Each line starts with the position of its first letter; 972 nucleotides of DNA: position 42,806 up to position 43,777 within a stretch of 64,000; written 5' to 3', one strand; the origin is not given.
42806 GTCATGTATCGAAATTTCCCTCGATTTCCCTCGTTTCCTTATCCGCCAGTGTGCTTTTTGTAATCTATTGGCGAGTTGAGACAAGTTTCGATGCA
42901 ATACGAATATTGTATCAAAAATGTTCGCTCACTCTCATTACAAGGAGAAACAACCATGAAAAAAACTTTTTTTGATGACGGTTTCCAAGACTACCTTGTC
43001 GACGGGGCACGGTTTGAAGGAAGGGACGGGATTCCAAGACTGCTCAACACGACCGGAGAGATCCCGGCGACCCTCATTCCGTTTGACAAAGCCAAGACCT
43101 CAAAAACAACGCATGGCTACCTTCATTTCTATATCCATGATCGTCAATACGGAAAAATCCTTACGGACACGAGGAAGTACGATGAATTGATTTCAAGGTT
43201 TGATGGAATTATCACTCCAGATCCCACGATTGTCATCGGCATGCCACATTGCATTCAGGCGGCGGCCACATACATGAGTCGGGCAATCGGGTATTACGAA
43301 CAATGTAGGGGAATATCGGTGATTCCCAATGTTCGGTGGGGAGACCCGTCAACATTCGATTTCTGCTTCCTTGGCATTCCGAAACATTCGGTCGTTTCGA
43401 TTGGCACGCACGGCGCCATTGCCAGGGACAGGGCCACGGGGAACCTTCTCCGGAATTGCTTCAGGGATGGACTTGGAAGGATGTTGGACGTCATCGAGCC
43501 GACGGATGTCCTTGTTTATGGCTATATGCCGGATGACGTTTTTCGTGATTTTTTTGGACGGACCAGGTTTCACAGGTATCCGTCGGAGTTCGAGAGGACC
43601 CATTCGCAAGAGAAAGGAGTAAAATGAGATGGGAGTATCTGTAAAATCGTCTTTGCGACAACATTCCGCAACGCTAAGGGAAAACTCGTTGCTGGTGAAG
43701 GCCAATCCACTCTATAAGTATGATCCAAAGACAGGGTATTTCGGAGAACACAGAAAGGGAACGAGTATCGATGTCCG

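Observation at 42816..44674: Intact three-gene cassette (DUF4417-like, 138-aa basic protein, 210-aa acidic protein): candidate undescribed conflict system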

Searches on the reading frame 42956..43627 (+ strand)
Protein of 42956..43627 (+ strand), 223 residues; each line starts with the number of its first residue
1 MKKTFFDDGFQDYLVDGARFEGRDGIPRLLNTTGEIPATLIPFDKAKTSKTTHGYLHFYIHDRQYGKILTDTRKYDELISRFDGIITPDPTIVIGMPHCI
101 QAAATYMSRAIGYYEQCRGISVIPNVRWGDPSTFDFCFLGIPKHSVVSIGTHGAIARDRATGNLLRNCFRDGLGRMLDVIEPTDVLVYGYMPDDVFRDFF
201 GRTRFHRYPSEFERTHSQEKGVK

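Call 3: search_protein_families(library=pfam, proteins=[window:42956-43627:+], max_evalue=0.1)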
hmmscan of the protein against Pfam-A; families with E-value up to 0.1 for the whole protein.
window:42956-43627:+ (223 aa): 1 family
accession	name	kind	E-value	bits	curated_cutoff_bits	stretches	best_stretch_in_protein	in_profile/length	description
PF14386.11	DUF4417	-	2.8e-40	138.2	28.9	1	25-199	8-176/183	Domain of unknown function (DUF4417)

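Call 4: search_protein_families(library=padloc, proteins=[window:42956-43627:+], max_evalue=0.1)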
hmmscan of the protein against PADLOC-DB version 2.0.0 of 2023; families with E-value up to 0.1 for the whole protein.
window:42956-43627:+ (223 aa): 0 families

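Call 5: search_protein_families(library=phrogs, proteins=[window:42956-43627:+], max_evalue=0.1)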
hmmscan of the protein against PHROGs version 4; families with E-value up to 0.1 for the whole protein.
window:42956-43627:+ (223 aa): 2 families
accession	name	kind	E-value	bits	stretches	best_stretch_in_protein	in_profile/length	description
phrog_8680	-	unknown function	1.5e-37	129.9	1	19-195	26-196/221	-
phrog_940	-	DNA, RNA and nucleotide metabolism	3.4e-34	119.7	1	18-193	168-340/388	nuclease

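Call 6: search_protein_families(library=ncbifam, proteins=[window:42956-43627:+], max_evalue=0.1)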
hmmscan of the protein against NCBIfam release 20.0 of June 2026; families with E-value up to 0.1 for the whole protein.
window:42956-43627:+ (223 aa): 0 families

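Call 16: search_solved_structures(query=window:42956-43627:+, max_evalue=10)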
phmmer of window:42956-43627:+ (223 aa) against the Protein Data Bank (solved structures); distinct sequences matched with E-value up to 10: 0.

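Call 45: find_homologous_proteins(query=window:42956-43627:+, max_evalue=0.00001)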
Query window:42956-43627:+ (223 aa): 128 proteins with E <= 0.00001 among 281 candidates; the best 120 are listed.
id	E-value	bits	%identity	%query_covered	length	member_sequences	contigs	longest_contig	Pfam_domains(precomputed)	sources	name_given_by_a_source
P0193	1.5e-150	517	99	100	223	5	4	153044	PF14386.12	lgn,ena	-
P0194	1.5e-128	445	83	100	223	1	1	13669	PF14386.12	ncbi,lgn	-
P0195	1.2e-122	426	78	100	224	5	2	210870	PF14386.12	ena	-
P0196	1.0e-115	403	77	100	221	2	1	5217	PF14386.12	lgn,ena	-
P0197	9.3e-115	400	74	100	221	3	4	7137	PF14386.12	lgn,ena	-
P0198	4.0e-113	395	73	100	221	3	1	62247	PF14386.12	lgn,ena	-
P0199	4.3e-113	395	74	100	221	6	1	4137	PF14386.12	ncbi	-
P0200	5.5e-110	384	72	100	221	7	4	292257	PF14386.12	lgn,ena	-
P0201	5.5e-110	384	75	97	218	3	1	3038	PF14386.12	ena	-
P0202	1.9e-109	383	73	100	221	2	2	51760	PF14386.12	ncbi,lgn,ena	-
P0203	4.0e-109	382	70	99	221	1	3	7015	PF14386.12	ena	-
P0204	4.4e-109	381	74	100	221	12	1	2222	PF14386.12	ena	-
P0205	1.1e-108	380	74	100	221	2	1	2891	PF14386.12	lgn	-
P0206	1.2e-107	377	71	100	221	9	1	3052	PF14386.12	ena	-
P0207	1.8e-106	373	72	98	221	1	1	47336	PF14386.12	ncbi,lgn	-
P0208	3.9e-97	342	66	98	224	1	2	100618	PF14386.12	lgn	-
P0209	5.3e-96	339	62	98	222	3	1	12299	PF14386.12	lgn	-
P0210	3.0e-95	336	63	99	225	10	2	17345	PF14386.12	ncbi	-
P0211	1.4e-94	334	64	98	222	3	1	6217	PF14386.12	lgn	-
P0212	1.5e-93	331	63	98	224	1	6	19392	PF14386.12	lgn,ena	-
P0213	1.5e-93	331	62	98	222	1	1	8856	PF14386.12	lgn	-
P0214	5.0e-93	329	63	98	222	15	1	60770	PF14386.12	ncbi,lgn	-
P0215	2.8e-92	327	61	97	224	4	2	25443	PF14386.12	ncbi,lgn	-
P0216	2.4e-89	317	62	98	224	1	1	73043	PF14386.12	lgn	-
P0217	5.6e-89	316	60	98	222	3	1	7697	PF14386.12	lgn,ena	-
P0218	1.3e-87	311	60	98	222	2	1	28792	PF14386.12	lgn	-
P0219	1.3e-86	308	60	98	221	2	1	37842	PF14386.12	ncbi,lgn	-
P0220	9.5e-85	302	57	99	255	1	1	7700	PF14386.12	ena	-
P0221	6.0e-84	299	59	97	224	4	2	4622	PF14386.12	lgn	-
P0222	4.9e-81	290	57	97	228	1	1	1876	PF14386.12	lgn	-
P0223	2.4e-80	287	56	96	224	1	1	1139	PF14386.12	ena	-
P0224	3.8e-80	287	56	97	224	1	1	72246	PF14386.12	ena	-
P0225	4.6e-80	287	56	96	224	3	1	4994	PF14386.12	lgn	-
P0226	5.2e-80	286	53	98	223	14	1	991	PF14386.12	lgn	-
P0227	9.4e-80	286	55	96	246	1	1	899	PF14386.12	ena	-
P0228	6.0e-78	280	56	95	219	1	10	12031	PF14386.12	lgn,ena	-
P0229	7.7e-77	276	54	98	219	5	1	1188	PF14386.12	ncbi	-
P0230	8.9e-77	276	53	99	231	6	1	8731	PF14386.12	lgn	-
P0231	1.0e-76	276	54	99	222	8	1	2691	PF14386.12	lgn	-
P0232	2.5e-75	271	53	98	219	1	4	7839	PF14386.12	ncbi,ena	-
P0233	3.0e-75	271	53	99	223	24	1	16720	PF14386.12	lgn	-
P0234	1.4e-74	269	52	98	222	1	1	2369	PF14386.12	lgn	-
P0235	1.6e-74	268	52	99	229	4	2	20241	PF14386.12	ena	-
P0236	1.2e-73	266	53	100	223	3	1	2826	PF14386.12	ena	-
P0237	2.6e-73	264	55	95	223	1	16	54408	PF14386.12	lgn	-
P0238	4.0e-73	264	50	99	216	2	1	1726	PF14386.12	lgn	-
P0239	7.9e-73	263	50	98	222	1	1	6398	PF14386.12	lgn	-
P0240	1.1e-72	262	51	97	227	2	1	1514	PF14386.12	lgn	-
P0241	1.2e-72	262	52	100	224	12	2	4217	PF14386.12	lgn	-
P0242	2.6e-72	261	51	98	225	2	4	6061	PF14386.12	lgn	-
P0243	2.9e-72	261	52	98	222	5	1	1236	PF14386.12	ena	-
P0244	3.3e-72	261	54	99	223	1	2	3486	PF14386.12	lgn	-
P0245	7.7e-72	260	50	98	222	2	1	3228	PF14386.12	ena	-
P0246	1.9e-71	258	51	96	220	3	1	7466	PF14386.12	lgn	-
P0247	2.0e-71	258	51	99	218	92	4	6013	PF14386.12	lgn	-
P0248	2.6e-71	258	50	98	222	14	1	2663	PF14386.12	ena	-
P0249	3.4e-71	257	50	99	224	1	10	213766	PF14386.12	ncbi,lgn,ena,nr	ncbi:MAG: DUF4417 domain-containing protein [Erysipelotrichaceae bacterium]|nr:DUF4417 domain-contai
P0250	6.4e-71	257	52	98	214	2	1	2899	PF14386.12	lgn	-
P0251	2.2e-70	255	51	97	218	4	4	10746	PF14386.12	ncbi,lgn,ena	-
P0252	3.8e-70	254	52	99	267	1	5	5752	PF14386.12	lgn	-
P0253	5.1e-70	254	50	98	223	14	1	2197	PF14386.12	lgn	-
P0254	6.1e-70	253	48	98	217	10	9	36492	PF14386.12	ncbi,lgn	-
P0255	6.1e-70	253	52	99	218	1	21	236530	PF14386.12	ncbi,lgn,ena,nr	ncbi:MAG: DUF4417 domain-containing protein [Lachnospiraceae bacterium]|nr:DUF4417 domain-containing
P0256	1.1e-69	253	52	99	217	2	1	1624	PF14386.12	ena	-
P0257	2.3e-68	248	49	98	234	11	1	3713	PF14386.12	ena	-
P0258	2.4e-68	248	50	98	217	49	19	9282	PF14386.12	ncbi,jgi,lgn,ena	-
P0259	5.3e-68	247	50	98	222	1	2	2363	PF14386.12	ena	-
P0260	5.5e-68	247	52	98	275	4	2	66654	PF14386.12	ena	-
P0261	6.9e-68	247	47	98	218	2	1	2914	PF14386.12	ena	-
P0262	8.5e-68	246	53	97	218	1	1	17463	PF14386.12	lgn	-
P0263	2.2e-67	245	49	98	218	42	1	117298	PF14386.12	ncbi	-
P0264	3.2e-67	245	50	98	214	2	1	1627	PF14386.12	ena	-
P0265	3.3e-67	244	51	98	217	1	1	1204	PF14386.12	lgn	-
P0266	7.3e-67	243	49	99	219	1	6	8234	PF14386.12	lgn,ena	-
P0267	8.0e-67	243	50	99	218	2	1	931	PF14386.12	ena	-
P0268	2.2e-66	242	49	99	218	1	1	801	PF14386.12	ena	-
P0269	3.1e-66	241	49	98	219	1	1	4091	PF14386.12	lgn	-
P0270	4.9e-66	241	52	96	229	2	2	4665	PF14386.12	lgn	-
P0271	1.0e-65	240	47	97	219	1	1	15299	PF14386.12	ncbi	-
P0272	1.4e-65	239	50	94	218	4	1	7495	PF14386.12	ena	-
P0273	2.8e-65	238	50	94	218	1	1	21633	PF14386.12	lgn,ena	-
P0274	3.6e-65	238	52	95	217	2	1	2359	PF14386.12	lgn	-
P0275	4.6e-65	237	49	98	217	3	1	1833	PF14386.12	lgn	-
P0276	5.9e-65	237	48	99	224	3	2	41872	PF14386.12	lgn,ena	-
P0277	6.4e-65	237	47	98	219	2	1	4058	PF14386.12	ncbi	-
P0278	8.0e-65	237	49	98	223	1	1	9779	PF14386.12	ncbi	-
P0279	8.8e-65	237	49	98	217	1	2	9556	PF14386.12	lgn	-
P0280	1.2e-64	236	49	99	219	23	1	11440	PF14386.12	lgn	-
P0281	4.8e-64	234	49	97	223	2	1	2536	PF14386.12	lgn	-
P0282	5.9e-64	234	49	97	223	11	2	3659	PF14386.12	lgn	-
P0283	9.4e-64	233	48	98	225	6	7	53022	PF14386.12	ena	-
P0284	1.4e-63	233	50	98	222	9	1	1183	PF14386.12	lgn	-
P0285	4.4e-63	231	49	97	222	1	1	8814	PF14386.12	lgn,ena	-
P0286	5.8e-63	231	47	98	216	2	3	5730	PF14386.12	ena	-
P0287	8.6e-62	227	49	99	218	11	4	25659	PF14386.12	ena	-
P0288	3.5e-61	225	45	98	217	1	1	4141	PF14386.12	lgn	-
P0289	1.0e-60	223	51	94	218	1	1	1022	PF14386.12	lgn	-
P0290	1.7e-59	219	46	98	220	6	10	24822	PF14386.12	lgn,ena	-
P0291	2.1e-59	219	44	97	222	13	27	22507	PF14386.12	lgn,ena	-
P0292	2.3e-59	219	75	57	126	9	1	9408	PF14386.12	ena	-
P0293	3.1e-59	218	44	97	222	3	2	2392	PF14386.12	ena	-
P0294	6.8e-59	217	45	99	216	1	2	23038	PF14386.12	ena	-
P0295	1.2e-57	213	46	99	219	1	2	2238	PF14386.12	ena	-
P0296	4.3e-57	211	47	95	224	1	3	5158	PF14386.12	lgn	-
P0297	7.9e-56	207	46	98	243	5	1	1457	PF14386.12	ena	-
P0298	4.8e-55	205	54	74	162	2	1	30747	PF14386.12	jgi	jgi:hypothetical protein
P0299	1.1e-53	200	46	83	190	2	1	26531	PF14386.12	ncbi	-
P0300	4.3e-53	198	43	95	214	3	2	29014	PF14386.12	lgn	-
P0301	5.9e-53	198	46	96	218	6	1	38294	PF14386.12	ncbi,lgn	-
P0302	8.5e-53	197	54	70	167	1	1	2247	PF14386.12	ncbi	-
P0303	8.5e-52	194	45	96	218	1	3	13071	PF14386.12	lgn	-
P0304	3.1e-49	186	51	71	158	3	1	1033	PF14386.12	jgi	jgi:hypothetical protein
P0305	1.1e-48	184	51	79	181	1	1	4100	PF14386.12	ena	-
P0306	3.4e-48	182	44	96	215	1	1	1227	PF14386.12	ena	-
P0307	8.0e-48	181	44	96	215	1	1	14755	PF14386.12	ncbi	-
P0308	2.5e-47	179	42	94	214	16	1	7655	PF14386.12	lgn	-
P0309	2.3e-45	173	40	98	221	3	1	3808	PF14386.12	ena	-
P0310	2.9e-43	166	43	85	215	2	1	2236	PF14386.12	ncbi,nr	ncbi:MAG: DUF4417 domain-containing protein [Planctomycetia bacterium]|nr:DUF4417 domain-containing 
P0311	2.8e-38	150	39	100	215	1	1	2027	PF14386.12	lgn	-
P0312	2.5e-35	140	45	72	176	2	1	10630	PF14386.12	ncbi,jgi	jgi:hypothetical protein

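Call 50: predict_structure(alignment_id=A3)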
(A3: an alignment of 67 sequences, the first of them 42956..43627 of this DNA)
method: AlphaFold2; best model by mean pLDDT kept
length: 223 residues; sequences in the alignment: 67
mean_pLDDT: 91.1   pTM: 0.88
mean pLDDT of the five models: 91.1, 91.0, 90.4, 89.8, 88.7
residues with pLDDT >= 90: 177; 70-90: 29; 50-70: 6; < 50: 11
segments of 3 or more residues with pLDDT < 50: 1-7, 220-223
pLDDT, mean of each block of 10 residues (from residue 1): 49 95 97 88 96 95 85 95 94 92 95 97 97 97 97 92 96 98 97 97 97 72 37
secondary structure, 60 per line:
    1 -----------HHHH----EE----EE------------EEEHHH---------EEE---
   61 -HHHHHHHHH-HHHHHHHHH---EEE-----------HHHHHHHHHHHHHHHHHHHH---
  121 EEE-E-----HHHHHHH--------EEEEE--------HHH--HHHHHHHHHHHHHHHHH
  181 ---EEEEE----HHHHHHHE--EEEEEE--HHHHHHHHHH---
elements in order: H12-15 E40-42 E55-57 H62-70 H72-80 E84-86 H98-117 E121-123 H131-137 E146-150 H164-180 E184-188 H193-199 E203-208 H211-220

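Call 54: fold_search(model_id=the predicted structure, library=pdb)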
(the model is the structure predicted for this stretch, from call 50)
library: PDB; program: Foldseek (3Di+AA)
matches with E <= 10: 1161; with E <= 0.001: 0
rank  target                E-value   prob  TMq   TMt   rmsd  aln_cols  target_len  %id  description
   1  1hg3_A                1.7e-02  0.72  0.34  0.34   9.7       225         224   12  Crystal structure of tetrameric TIM from Pyrococcus woesei. (released 2001-03-07)
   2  2p10_C                1.9e-02  0.80  0.38  0.33   6.5       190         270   13  CRYSTAL STRUCTURE OF A PUTATIVE PHOSPHONOPYRUVATE HYDROLASE (MLL9387) FROM MESORHIZOBIUM LOTI MAFF303099 AT 2.15 A RES (released 2007-03-20)
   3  2vws_A                2.2e-02  0.60  0.34  0.31   8.9       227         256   11  Crystal structure of YfaU, a metal ion dependent class II aldolase from Escherichia coli K12 (released 2008-09-09)
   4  4iju_B                2.4e-02  0.21  0.24  0.20  17.3       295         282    7  Crystal structure of 11b-HSD1 double mutant (L262R, F278E) in complex with (1S,4S)-4-[8-(2-fluorophenoxy)[1,2,4]triazo (released 2014-06-11)
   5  4hvx                  3.0e-02  0.60  0.38  0.27  10.7       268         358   10  tRNA-guanine transglycosylase Y106F, C158V mutant in complex with queuine (released 2012-12-26)
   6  3gk0_E                3.5e-02  0.85  0.43  0.40   6.5       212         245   15  Crystal structure of pyridoxal phosphate biosynthetic protein from Burkholderia pseudomallei (released 2009-03-17)
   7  4b5w_C                3.5e-02  0.57  0.37  0.33  10.6       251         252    9  Crystal structures of divalent metal dependent pyruvate aldolase R70A mutant, HpaI, in complex with pyruvate (released 2012-08-29)
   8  3wn6_A                3.5e-02  0.25  0.24  0.15  10.7       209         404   10  Crystal structure of alpha-amylase AmyI-1 from Oryza sativa (released 2014-09-10)
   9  1vhc_F                3.7e-02  0.47  0.30  0.31   9.1       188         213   13  Crystal structure of a putative KHG/KDPG aldolase (released 2003-12-30)
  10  6rg0_D                3.9e-02  0.60  0.36  0.36   7.6       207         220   11  Structure of pdxj (released 2020-05-13)
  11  6nw4                  3.9e-02  0.38  0.33  0.31  11.3       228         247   12  Evolution of a computationally designed Kemp eliminase (released 2019-07-24)
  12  3be7_B                3.9e-02  0.33  0.25  0.16  10.1       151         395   12  Crystal structure of Zn-dependent arginine carboxypeptidase (released 2007-11-27)
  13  3f4n_A                5.1e-02  0.63  0.39  0.36   7.6       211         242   14  Crystal Structure of Pyridoxal Phosphate Biosynthetic Protein PdxJ from Yersinia pestis (released 2008-11-25)
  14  3qc0                  5.1e-02  0.38  0.31  0.27   8.2       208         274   10  Crystal structure of a sugar isomerase (SMc04130) from SINORHIZOBIUM MELILOTI 1021 at 1.45 A resolution (released 2011-04-06)
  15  6t9x_A                5.1e-02  0.28  0.26  0.18   9.0       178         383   11  Crystal structure of formate dehydrogenase FDH2 D222Q/Q223R mutant enzyme from Granulicella mallensis MP5ACTX8 in comp (released 2020-09-09)
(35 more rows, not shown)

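Call 61: search_dna_similar(query=window:42956-43627:+, collection=phages, mode=protein, max_evalue=0.00001, max_rows=25)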
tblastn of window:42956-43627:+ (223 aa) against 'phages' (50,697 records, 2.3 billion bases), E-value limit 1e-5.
Records with a match: 491; places in all: 491; records where one place covers at least 80% of the query: 228.
Best place of each record, by identity: <60% 491.
By first word of the organism name: Mycobacterium 384; Streptococcus 57; Gordonia 28; Bacteriophage 12; Fromanvirus 4; Christensenellales 2; Roseburia 1; Lactococcus 1; Dulem 1; Dorea 1.
By host as written in the record: Mycobacterium smegmatis mc2 155 288; Mycobacterium smegmatis mc#155 56; - 24; Gordonia terrae 3612 24; Mycobacterium smegmatis mc2155 14; Mycobacterium tuberculosis; Mycobacterium smegmatis 4; Mycobacterium smegamtis mc2 155 4; Mycobacterium sp. 3; and 57 more.
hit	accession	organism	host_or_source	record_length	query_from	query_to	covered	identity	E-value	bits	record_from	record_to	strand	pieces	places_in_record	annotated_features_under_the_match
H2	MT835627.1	Bacteriophage sp.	human fecal samples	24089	2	216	96%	35.3%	8e-32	127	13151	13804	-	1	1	record has no annotation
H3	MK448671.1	Streptococcus phage Javan115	Streptococcus cristatus DD08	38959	2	189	84%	34.0%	1e-24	107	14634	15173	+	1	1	DNA modification methylase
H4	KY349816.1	Streptococcus phage Str01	Streptococcus pyogenes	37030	16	223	93%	30.7%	2e-24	106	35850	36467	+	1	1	hypothetical protein (x2)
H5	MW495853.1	Streptococcus phage A1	Streptococcus pyogenes ATCC 12202-B1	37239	16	223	93%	30.7%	2e-24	106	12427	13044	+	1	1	hypothetical protein (x2)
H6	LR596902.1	Roseburia phage Jekyll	-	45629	11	213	91%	30.9%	2e-22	100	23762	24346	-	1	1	hypothetical protein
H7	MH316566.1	Gordonia phage Nedarya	Gordonia terrae NRRL B-16283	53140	12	218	93%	29.2%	4e-18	88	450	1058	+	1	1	1: hypothetical protein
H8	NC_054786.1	Mycobacterium phage Refuge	Mycobacterium smegmatis mc2 155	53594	20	222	91%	29.3%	4e-19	91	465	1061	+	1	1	1: nuclease | 2: peptidase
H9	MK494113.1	Mycobacterium phage Refuge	Mycobacterium smegmatis mc2 155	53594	20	222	91%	29.3%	4e-19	91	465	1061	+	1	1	1: hypothetical protein | 2: metalloprotease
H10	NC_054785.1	Mycobacterium phage DarthPhader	Mycobacterium smegmatis mc2 155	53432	20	222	91%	29.3%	7e-19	90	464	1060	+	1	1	nuclease | peptidase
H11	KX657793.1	Mycobacterium phage DarthPhader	Mycobacterium smegmatis mc2 155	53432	20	222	91%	29.3%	7e-19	90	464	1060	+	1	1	hypothetical protein | metalloprotease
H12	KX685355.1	Mycobacterium phage Qobbit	Mycobacterium smegmatis mc2 155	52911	24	218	87%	30.3%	1e-20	95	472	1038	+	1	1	hypothetical protein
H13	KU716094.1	Mycobacterium phage Eidsmoe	Mycobacterium smegmatis mc2 155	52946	24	218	87%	30.3%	1e-20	95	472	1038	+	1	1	hypothetical protein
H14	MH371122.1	Mycobacterium phage Priya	Mycobacterium smegmatis mc2 155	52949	24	218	87%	30.3%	1e-20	95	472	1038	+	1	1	1: hypothetical protein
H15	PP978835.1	Mycobacterium phage EmyBug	Mycobacterium smegmatis mc2 155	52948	24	218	87%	30.3%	1e-20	95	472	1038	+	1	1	1: hypothetical protein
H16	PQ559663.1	Mycobacterium phage Spouty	Mycobacterium smegmatis mc2 155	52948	24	218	87%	30.3%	1e-20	95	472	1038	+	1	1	1: hypothetical protein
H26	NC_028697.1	Streptococcus phage A25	Streptococcus pyogenes K56; ...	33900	16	193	80%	33.1%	1e-23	103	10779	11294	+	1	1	DUF4417 domain-containing protein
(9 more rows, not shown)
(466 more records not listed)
